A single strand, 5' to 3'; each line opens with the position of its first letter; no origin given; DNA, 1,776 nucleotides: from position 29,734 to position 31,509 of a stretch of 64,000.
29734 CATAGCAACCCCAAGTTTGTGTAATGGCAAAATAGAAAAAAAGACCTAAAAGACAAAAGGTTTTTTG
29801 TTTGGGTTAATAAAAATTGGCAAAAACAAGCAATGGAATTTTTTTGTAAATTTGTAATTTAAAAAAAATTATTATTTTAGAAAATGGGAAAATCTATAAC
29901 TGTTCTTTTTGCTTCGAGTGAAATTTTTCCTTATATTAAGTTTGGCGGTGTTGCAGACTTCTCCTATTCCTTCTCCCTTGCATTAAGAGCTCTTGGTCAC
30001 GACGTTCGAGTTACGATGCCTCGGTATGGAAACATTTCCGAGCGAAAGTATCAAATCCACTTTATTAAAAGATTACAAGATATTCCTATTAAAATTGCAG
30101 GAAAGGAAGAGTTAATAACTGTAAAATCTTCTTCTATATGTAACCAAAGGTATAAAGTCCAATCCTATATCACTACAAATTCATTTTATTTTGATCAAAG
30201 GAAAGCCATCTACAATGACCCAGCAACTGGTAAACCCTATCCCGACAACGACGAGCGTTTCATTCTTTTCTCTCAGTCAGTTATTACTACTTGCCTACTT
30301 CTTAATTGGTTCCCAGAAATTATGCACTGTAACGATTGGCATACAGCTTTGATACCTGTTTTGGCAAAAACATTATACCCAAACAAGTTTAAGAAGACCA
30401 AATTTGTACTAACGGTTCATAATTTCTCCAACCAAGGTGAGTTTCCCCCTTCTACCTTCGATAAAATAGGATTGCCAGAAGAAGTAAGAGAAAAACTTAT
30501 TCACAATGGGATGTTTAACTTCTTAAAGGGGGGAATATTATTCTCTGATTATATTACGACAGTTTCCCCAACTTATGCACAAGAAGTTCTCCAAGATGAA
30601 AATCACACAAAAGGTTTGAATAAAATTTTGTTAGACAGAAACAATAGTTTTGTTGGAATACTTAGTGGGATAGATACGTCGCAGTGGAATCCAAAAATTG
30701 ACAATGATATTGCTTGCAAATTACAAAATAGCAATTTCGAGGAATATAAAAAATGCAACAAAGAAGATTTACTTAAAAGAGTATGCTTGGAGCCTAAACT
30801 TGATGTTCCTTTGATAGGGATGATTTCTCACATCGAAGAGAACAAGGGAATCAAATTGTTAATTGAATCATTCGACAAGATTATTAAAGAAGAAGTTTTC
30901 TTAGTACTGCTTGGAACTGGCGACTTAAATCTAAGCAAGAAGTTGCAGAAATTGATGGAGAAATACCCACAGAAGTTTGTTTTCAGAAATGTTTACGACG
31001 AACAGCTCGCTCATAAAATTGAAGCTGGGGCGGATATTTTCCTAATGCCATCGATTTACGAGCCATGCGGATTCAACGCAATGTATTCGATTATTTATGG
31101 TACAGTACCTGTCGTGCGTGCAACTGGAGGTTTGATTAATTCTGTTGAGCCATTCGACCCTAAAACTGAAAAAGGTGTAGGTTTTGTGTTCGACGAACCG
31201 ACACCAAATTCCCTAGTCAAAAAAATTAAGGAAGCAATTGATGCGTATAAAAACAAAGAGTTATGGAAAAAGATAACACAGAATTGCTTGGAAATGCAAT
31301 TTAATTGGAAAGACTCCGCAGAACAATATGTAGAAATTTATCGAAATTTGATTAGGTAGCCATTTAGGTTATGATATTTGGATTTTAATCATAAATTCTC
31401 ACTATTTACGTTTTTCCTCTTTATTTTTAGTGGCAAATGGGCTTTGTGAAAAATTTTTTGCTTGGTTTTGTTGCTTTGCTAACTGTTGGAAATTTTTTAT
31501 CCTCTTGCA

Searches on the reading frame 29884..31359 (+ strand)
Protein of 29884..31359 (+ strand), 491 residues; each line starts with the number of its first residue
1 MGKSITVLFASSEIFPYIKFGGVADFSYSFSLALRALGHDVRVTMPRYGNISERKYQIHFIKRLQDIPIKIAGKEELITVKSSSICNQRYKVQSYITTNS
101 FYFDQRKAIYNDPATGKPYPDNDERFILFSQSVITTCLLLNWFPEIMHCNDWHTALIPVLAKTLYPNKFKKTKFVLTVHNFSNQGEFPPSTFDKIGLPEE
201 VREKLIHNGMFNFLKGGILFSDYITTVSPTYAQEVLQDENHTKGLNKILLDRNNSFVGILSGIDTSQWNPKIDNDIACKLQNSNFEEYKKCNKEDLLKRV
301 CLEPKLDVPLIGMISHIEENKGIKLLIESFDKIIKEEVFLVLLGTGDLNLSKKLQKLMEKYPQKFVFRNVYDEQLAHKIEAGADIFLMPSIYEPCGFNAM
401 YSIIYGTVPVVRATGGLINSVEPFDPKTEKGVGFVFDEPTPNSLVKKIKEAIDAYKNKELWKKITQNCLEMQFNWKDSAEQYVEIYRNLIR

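Call 97: search_protein_families(library=pfam, proteins=[window:29884-31359:+], max_evalue=0.000001)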
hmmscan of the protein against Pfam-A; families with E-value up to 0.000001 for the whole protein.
window:29884-31359:+ (491 aa): 4 families
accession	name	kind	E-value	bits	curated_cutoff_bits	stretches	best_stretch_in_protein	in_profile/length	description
PF08323.17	Glyco_transf_5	-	4.6e-70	236.5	22.7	1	7-249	2-237/239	Starch synthase catalytic domain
PF00534.26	Glycos_transf_1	-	1.8e-18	67.1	26.4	1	306-463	13-167/172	Glycosyl transferases group 1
PF13692.12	Glyco_trans_1_4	-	1.7e-11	45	27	1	309-452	2-140/142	Glycosyl transferases group 1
PF13439.12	Glyco_transf_4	-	3e-07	31.1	28.5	0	117-237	46-150/170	Glycosyltransferase Family 4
